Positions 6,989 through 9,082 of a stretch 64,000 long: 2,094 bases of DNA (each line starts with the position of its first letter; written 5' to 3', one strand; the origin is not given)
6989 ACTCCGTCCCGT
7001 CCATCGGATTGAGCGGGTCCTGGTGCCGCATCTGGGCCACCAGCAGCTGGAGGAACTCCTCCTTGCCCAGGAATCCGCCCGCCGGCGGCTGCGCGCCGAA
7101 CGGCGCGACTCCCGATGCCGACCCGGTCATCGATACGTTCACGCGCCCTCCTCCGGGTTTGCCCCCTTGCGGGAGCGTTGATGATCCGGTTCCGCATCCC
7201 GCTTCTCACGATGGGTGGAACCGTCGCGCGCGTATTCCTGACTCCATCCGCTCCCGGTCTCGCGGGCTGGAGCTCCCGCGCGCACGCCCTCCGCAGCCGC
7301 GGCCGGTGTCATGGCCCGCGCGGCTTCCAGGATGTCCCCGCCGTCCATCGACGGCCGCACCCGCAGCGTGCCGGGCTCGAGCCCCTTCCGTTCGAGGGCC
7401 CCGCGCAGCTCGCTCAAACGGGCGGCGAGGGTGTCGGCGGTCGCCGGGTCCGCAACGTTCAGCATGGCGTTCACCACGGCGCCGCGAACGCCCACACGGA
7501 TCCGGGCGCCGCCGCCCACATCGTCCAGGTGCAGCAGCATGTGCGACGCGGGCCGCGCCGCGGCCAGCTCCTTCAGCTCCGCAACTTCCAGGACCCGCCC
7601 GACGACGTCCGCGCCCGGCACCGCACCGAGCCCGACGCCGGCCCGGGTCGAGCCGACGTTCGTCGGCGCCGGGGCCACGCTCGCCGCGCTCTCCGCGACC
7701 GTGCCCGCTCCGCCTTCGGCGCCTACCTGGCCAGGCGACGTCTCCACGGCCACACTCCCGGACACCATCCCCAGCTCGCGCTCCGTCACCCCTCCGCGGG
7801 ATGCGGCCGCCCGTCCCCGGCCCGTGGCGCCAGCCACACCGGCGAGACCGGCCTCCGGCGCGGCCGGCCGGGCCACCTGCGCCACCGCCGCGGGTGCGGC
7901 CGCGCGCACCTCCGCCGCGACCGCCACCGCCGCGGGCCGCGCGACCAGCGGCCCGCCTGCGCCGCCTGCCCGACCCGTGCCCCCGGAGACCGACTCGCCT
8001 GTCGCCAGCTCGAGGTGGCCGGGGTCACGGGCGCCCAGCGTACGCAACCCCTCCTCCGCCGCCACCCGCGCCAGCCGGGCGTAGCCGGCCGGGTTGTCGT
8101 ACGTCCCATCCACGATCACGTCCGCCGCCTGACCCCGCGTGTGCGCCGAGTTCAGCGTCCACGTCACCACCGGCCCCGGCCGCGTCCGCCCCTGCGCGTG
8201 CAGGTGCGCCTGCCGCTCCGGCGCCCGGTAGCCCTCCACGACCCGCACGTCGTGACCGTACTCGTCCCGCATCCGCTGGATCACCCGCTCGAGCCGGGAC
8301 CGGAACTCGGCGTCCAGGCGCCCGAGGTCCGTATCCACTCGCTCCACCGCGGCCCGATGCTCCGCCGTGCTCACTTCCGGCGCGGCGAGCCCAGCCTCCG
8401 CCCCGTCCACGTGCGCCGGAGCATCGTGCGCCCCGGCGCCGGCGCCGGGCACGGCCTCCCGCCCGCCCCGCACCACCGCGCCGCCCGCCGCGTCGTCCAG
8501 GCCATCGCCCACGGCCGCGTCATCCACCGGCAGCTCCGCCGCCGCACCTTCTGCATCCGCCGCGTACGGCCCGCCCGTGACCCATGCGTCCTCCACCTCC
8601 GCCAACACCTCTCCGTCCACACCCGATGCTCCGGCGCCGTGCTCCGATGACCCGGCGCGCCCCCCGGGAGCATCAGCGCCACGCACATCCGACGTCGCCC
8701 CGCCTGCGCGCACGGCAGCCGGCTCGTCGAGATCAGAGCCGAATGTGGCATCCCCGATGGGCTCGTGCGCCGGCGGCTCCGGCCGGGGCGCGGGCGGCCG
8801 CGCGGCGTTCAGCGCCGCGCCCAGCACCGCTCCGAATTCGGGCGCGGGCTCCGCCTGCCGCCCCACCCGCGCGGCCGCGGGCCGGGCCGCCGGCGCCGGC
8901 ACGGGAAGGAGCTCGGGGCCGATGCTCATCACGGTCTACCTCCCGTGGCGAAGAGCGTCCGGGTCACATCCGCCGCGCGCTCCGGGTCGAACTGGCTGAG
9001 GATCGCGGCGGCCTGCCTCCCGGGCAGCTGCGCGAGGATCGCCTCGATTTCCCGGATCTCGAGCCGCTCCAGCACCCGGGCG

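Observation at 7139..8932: Protein in the fliK slot carries an embedded CwlK/endolysin-like M15 peptidoglycan peptidase domain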

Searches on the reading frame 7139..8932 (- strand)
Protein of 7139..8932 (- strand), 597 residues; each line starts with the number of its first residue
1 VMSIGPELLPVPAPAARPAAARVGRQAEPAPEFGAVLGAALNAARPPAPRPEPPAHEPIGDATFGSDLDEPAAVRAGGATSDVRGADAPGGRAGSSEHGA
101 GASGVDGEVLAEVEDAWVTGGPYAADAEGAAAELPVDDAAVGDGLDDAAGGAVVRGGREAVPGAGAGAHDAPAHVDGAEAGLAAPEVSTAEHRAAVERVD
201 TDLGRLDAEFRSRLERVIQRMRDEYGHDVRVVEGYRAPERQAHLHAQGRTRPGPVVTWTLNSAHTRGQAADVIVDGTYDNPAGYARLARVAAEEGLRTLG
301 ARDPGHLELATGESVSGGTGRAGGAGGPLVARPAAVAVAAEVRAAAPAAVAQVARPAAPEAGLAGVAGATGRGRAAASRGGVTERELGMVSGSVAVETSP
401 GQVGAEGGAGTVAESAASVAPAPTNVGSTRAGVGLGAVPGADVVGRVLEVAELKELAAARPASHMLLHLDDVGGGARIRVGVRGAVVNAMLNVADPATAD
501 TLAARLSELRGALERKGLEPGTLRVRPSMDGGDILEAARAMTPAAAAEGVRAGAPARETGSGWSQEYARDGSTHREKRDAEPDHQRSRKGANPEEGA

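Call 5: search_protein_families(library=pfam, proteins=[window:7139-8932:-], max_evalue=0.01)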
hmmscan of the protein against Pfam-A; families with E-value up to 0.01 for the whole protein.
window:7139-8932:- (597 aa): 3 families
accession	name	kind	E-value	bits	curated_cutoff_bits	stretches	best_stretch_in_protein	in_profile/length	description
PF02120.21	Flg_hook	-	6.9e-06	26.2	29.8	1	475-529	26-80/85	Flagellar hook-length control protein FliK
PF08291.16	Peptidase_M15_3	-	0.0045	17.5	23.2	0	212-299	26-99/108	Peptidase M15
PF05951.18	Peptidase_M15_2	-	0.0066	16.6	27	0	205-276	52-114/153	Bacterial protein of unknown function (DUF882)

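Call 6: search_protein_families(library=ncbifam, proteins=[window:7139-8932:-], max_evalue=0.01)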
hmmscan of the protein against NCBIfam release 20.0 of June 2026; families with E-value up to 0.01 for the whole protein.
window:7139-8932:- (597 aa): 1 family
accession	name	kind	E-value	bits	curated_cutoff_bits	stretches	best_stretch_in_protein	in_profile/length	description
NF053624.1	PtglEndpepMepK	equivalog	0.0017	18.3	185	1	205-276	77-139/176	peptidoglycan L,D-endopeptidase MepK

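Call 7: find_homologous_proteins(query=window:7139-8932:-, max_evalue=0.001)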
Query window:7139-8932:- (597 aa): 130 proteins with E <= 0.001 among 8000 candidates; the best 120 are listed.
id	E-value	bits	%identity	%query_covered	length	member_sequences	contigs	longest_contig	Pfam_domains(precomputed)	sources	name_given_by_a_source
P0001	0.0e+0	1214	99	100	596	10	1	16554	PF02120.22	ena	-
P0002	2.3e-173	597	59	100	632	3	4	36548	-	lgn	-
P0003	8.4e-68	248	41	67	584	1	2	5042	PF02120.22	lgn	-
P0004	1.9e-64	237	67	21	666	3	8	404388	-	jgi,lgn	jgi:hypothetical protein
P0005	3.6e-63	233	41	65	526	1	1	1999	PF02120.22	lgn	-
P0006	8.1e-60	222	42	61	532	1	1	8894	PF02120.22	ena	-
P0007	9.0e-60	222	52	26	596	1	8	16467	-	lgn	-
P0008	3.8e-59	220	69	19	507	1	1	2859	PF02120.22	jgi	jgi:hypothetical protein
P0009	2.4e-58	217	72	19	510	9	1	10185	-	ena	-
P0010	3.9e-58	216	42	61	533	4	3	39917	PF02120.22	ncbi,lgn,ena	-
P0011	1.1e-57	215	69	19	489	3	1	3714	PF02120.22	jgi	jgi:hypothetical protein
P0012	1.7e-57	214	-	-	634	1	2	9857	PF02120.22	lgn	-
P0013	5.3e-56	209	57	26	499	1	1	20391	PF02120.22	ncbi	ncbi:MAG TPA: M15 family metallopeptidase [Longimicrobiales bacterium]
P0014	1.0e-54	205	66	19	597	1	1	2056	PF02120.22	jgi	jgi:hypothetical protein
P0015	1.5e-54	204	65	20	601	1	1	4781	PF02120.22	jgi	jgi:hypothetical protein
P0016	1.6e-54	204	63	23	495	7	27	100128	PF02120.22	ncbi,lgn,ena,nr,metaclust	ncbi:MAG: hypothetical protein DIU52_007245 [bacterium]|nr:MAG: hypothetical protein DIU52_11240 [ba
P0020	9.1e-52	195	56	26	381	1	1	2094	PF02120.22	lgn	-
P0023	2.9e-51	194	69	17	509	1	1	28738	PF02120.22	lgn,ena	-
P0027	8.5e-51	192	40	61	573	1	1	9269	PF02120.22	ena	-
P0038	6.4e-49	186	41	54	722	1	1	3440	PF02120.22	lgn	-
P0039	7.1e-49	186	-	-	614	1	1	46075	PF02120.22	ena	-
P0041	9.3e-49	185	41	66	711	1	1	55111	PF02120.22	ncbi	-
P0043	1.7e-48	184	38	54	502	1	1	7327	-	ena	-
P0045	3.5e-48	183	32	30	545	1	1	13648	PF02120.22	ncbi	-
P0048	1.2e-47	182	34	29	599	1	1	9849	PF02120.22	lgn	-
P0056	1.0e-46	179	42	53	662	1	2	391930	PF02120.22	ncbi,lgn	-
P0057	1.4e-46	178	41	53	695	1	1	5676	PF02120.22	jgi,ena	-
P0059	2.3e-46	177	59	23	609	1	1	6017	PF02120.22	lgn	-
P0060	2.9e-46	177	39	68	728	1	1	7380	-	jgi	jgi:uncharacterized protein YcbK (DUF882 family)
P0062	6.0e-46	176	38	65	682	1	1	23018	PF02120.22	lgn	-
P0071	1.7e-44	171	33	15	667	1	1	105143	PF02120.22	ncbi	-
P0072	2.1e-44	171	74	17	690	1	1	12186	PF02120.22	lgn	-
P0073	9.3e-44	169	59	25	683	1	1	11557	PF02120.22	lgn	-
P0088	2.3e-41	161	72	17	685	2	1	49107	PF02120.22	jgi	-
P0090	4.4e-40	157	38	64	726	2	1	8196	PF02120.22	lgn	-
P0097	1.1e-37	149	60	18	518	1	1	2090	PF02120.22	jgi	jgi:hypothetical protein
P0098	1.4e-37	148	38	54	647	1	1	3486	PF02120.22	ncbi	-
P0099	6.0e-37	146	57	20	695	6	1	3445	PF02120.22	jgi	jgi:hypothetical protein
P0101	1.8e-36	145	38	67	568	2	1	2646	PF02120.22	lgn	-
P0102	2.3e-36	144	69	20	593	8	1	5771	PF02120.22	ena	-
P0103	3.4e-36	144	53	25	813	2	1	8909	PF02120.22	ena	-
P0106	2.5e-35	141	49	25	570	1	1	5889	PF02120.22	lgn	-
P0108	3.1e-35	141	37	22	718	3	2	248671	PF02120.22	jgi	jgi:hypothetical protein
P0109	3.8e-35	140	53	25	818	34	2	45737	PF02120.22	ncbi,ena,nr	ncbi:MAG TPA: flagellar hook-length control protein FliK [Gemmatimonadaceae bacterium]|nr:flagellar 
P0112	1.5e-34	138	63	17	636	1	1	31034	PF02120.22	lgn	-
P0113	5.1e-34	137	30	22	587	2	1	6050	PF02120.22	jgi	jgi:hypothetical protein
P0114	5.8e-34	136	61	18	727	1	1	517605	PF02120.22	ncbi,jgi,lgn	jgi:hypothetical protein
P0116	6.8e-34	136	39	55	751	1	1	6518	PF05951.19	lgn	-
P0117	9.3e-34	136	37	57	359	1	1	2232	PF02120.22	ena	-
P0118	2.5e-31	128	66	17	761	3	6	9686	PF02120.22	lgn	-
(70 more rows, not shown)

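Call 8: search_solved_structures(query=window:7139-8932:-, max_evalue=1, show_alignments=3)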
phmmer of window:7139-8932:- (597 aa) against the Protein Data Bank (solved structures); distinct sequences matched with E-value up to 1: 2.
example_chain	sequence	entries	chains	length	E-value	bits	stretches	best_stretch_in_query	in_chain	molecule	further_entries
2vo9_A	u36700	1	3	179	0.00059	22.5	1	213-273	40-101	L-ALANYL-D-GLUTAMATE PEPTIDASE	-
6akv_A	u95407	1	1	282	0.013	18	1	210-273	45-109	LysB4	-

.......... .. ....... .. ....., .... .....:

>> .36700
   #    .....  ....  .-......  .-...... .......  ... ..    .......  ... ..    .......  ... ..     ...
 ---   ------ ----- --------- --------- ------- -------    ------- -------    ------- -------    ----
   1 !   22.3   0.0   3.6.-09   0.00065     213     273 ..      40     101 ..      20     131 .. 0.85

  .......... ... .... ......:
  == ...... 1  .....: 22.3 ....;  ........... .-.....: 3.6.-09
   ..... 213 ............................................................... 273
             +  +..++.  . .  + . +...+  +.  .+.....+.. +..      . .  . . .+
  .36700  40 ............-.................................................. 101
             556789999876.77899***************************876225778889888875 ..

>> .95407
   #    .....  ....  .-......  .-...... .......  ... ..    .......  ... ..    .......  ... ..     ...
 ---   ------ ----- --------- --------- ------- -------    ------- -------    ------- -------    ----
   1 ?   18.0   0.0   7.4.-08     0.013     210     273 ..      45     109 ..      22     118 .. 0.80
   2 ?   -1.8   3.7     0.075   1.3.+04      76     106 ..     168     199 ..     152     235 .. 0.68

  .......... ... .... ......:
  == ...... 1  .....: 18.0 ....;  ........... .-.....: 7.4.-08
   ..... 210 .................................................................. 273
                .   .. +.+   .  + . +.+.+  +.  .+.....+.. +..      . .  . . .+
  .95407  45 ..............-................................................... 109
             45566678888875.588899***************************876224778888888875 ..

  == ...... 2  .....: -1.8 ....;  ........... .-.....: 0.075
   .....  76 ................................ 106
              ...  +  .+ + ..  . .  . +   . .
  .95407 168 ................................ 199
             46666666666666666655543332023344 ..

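Call 14: find_related_loci(query=A1, collection=genome_contigs, flank=8000)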
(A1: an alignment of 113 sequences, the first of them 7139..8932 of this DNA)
Query A1 (597 aa) in genome_contigs; peptide patterns used: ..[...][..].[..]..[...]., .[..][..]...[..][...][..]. (x = any residue, [..] = any of these).
599 stretches matched a pattern (row limit reached: there are more); 346 encode a relative of the query (tblastn E <= 1e-3); the best 80 are kept; 80 distinct loci.
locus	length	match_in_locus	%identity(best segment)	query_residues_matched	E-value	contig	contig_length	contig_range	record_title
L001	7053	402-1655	40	196-594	1e-66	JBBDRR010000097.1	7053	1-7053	MAG: Gemmatimonadota bacterium isolate LejiaC_67_13 Lejia_C_24181_length_7053_cov_7, whole genome shotgun sequence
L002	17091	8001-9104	38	193-576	6e-58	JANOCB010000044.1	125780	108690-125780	MAG: Gemmatimonadaceae bacterium isolate VAR_17_metabat_74 VAR_17_k141_1448598, whole genome shotgun sequence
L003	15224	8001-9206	40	202-586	2e-57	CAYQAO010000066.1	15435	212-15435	MAG TPA_asm: uncultured Gemmatimonadaceae bacterium isolate SRP268622_co1_86 genome assembly, contig: NODE_8642_length_1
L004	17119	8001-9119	40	209-569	7e-57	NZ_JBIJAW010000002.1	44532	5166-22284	MAG: Gemmatimonas sp. isolate ME2006-08-01D12_3300042387_group2_bin79 Rohwer_bin1444_scaffold_180_c1, whole genome shotg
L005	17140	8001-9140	37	206-588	3e-55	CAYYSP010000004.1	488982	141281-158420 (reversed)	MAG TPA_asm: uncultured Gemmatimonadaceae bacterium isolate SRP344714_co2_405 genome assembly, contig: NODE_12_length_48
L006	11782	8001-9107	40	210-528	6e-55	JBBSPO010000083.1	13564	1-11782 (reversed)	MAG: Gemmatimonadales bacterium isolate LS6_sbin.58 LS6_sbin.58_K_770267_L_13564_cov_11.0228, whole genome shotgun seque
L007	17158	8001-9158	37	206-595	2e-54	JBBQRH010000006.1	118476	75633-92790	MAG: Gemmatimonadales bacterium isolate Co_metawrap_1662 Cmw_1662_k141_15304477_length_118476_cov_31.7188, whole genome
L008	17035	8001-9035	41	193-556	1e-53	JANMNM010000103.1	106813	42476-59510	MAG: Gemmatimonadaceae bacterium isolate OTE_58_metabat_331 OTE_58_k141_4469047, whole genome shotgun sequence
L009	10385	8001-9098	40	193-578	6e-54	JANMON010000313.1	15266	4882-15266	MAG: Gemmatimonadaceae bacterium isolate OTE_58_metabat_158 OTE_58_k141_1402761, whole genome shotgun sequence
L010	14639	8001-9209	39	209-592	1e-53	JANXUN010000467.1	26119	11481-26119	MAG: Gemmatimonadaceae bacterium isolate 339R_metabat_76 339R_k141_1335248, whole genome shotgun sequence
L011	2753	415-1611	36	202-589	2e-53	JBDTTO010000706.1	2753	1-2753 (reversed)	MAG: Gemmatimonadaceae bacterium isolate cluster3_bin.298 NODE_253802_length_2753_cov_3.855448, whole genome shotgun seq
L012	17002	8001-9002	42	209-526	1e-52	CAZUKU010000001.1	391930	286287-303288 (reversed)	MAG TPA_asm: uncultured Gemmatimonas sp. isolate SRP344714_co1_178 genome assembly, contig: NODE_37_length_391930_cov_11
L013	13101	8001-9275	36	167-595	1e-52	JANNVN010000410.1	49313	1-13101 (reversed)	MAG: Gemmatimonadaceae bacterium isolate VAR_34_metabat_498 VAR_34_k141_636709, whole genome shotgun sequence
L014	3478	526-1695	33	194-589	1e-52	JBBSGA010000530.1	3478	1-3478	MAG: Chloroflexales bacterium isolate LS2_sbin.21 LS2_sbin.21_K_801108_L_3478_cov_9.9664, whole genome shotgun sequence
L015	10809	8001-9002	38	206-525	8e-52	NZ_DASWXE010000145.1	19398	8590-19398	MAG: Gemmatimonas sp. isolate SMAG_U3676 k141_956375, whole genome shotgun sequence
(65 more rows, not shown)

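Call 21: predict_structure(alignment_id=A1)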
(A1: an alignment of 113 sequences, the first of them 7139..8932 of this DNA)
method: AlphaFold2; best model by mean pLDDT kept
length: 597 residues; sequences in the alignment: 113
mean_pLDDT: 62.6   pTM: 0.41
mean pLDDT of the five models: 62.6, 59.6, 59.2, 57.4, 56.1
residues with pLDDT >= 90: 154; 70-90: 49; 50-70: 117; < 50: 277
segments of 3 or more residues with pLDDT < 50: 1-3, 12-16, 18-28, 63-70, 72-78, 87-122, 124-131, 133-136, 138-143, 145-153, 155-161, 316-344, 368-382, 384-404, 406-408, 410-443, 542-565, 570-573, 575-580, 585-588
pLDDT, mean of each block of 10 residues (from residue 1): 47 46 43 69 70 64 46 48 49 43 41 42 46 45 44 42 47 51 79 90 98 98 98 95 85 70 96 97 97 96 94 54 41 43 48 50 49 44 47 43 47 44 41 40 53 56 84 85 94 93 94 94 90 60 44 44 46 47 49 51
secondary structure, 60 per line:
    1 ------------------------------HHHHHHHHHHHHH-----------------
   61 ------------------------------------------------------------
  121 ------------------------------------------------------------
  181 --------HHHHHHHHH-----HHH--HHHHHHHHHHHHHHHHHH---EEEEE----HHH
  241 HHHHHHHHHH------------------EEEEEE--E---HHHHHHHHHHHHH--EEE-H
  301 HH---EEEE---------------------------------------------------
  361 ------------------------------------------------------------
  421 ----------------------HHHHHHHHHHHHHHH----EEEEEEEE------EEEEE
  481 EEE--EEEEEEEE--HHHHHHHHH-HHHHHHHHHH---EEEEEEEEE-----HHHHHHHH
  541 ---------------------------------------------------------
elements in order (helices of 4 or more, strands of 3 or more residues): H31-43 H189-197 H208-225 E229-233 H238-250 E269-274 H281-293 E296-298 E306-309 H443-457 E462-469 E476-483 E486-493 H496-504 H506-515 E519-527 H533-540

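Call 24: fold_search(model_id=the predicted structure, library=pdb)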
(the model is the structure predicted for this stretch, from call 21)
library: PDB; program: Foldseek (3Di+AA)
matches with E <= 10: 923; with E <= 0.001: 4
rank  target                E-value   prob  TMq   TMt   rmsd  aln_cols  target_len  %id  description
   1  2vo9_A                3.3e-07  1.00  0.17  0.60   8.9       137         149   26  CRYSTAL STRUCTURE OF THE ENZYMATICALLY ACTIVE DOMAIN OF THE LISTERIA MONOCYTOGENES BACTERIOPHAGE 500 ENDOLYSIN PLY500 (released 2008-02-19)
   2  8q2g                  2.7e-05  1.00  0.15  0.62   4.6       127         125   23  X-ray structure of LysECD7 endolysin against Gram-negative bacteria (released 2024-07-31)
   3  5opz_A                1.2e-04  1.00  0.14  0.52   7.9       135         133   24  Crystal structure of Serratia marcescens L-Ala D-Glu endopeptidase ChiX (released 2018-01-17)
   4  1r44_A                9.1e-04  1.00  0.14  0.39   8.7       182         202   13  Crystal Structure of VanX (released 2004-06-15)
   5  23ri_MODEL_1_A        2.0e-03  1.00  0.13  0.49   5.1       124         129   22  l-alanoyl-d-glutamate peptidase bacteriophage RB49 comlpex with Zn2+ (released 2026-02-25)
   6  2rrl_MODEL_1_A        2.2e-03  0.99  0.10  0.31  22.7       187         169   14  Solution structure of the C-terminal domain of the FliK (released 2011-05-18)
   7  2mxz_MODEL_1_A        6.7e-03  0.99  0.13  0.45   6.5       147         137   19  Bacteriophage T5 l-alanoyl-d-glutamate peptidase comlpex with Zn2+ (Endo T5-ZN2+) (released 2015-02-11)
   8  5cuk                  1.6e-02  0.99  0.10  0.48  10.8        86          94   17  Crystal structure of the PscP SS domain (released 2015-12-02)
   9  8a3v_D                2.1e-02  0.85  0.08  0.26  12.4       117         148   16  Crystal structure of the Vibrio cholerae replicative helicase (VcDnaB) in complex with its loader protein (VcDciA) (released 2023-02-15)
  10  8a3v_C                7.5e-02  0.72  0.10  0.30  10.4       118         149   14  Crystal structure of the Vibrio cholerae replicative helicase (VcDnaB) in complex with its loader protein (VcDciA) (released 2023-02-15)
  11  2lxx_MODEL_1_A        1.0e-01  0.23  0.07  0.20  17.2       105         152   15  Solution structure of cofilin like UNC-60B protein from Caenorhabditis elegans (released 2013-10-09)
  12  6s81_C                1.1e-01  0.25  0.07  0.10  15.5       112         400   15  Crystal structure of methionine adenosyltransferase from Pyrococcus furiosus (released 2020-02-05)
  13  6jv4_B                1.2e-01  0.63  0.07  0.16   6.3        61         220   16  Crystal structure of metallo-beta-lactamase VMB-1 (released 2019-11-27)
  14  6s81_A                1.3e-01  0.25  0.07  0.10  15.6       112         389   15  Crystal structure of methionine adenosyltransferase from Pyrococcus furiosus (released 2020-02-05)
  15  8fg6_B                1.5e-01  0.51  0.07  0.21  12.6        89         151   16  Design of amyloidogenic peptide traps (released 2024-03-20)
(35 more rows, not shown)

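Call 37: search_protein_families(library=pfam, proteins=[P0016, P0109, P0013, P0060, P0116], max_evalue=0.01)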
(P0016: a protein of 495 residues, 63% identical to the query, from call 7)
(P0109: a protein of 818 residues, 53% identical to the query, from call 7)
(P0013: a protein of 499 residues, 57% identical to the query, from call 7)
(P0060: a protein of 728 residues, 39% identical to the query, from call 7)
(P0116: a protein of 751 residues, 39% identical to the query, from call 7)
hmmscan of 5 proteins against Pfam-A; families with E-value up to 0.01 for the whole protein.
P0016 (495 aa): 1 family
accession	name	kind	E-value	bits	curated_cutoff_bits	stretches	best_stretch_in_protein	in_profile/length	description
PF02120.21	Flg_hook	-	1.6e-06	28.2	29.8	1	377-430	28-81/85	Flagellar hook-length control protein FliK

P0109 (818 aa): 1 family
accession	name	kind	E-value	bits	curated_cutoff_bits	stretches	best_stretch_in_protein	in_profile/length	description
PF02120.21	Flg_hook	-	1e-07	32.1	29.8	1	677-749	10-82/85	Flagellar hook-length control protein FliK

P0013 (499 aa): 2 families
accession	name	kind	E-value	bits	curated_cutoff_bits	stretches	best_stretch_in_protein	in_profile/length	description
PF02120.21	Flg_hook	-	3.3e-06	27.3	29.8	1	380-433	28-81/85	Flagellar hook-length control protein FliK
PF05951.18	Peptidase_M15_2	-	0.0076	16.4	27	0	159-235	47-114/153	Bacterial protein of unknown function (DUF882)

P0060 (728 aa): 1 family
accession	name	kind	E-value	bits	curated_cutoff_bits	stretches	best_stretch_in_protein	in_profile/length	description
PF02120.21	Flg_hook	-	8.4e-05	22.8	29.8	1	598-652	28-82/85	Flagellar hook-length control protein FliK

P0116 (751 aa): 3 families
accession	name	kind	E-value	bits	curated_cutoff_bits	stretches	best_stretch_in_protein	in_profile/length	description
PF05951.18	Peptidase_M15_2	-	1.1e-05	25.6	27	1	336-411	48-114/153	Bacterial protein of unknown function (DUF882)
PF02120.21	Flg_hook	-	0.00031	20.9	29.8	1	637-688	28-79/85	Flagellar hook-length control protein FliK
PF02557.22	VanY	-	0.0013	18.9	25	1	344-410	7-77/132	D-alanyl-D-alanine carboxypeptidase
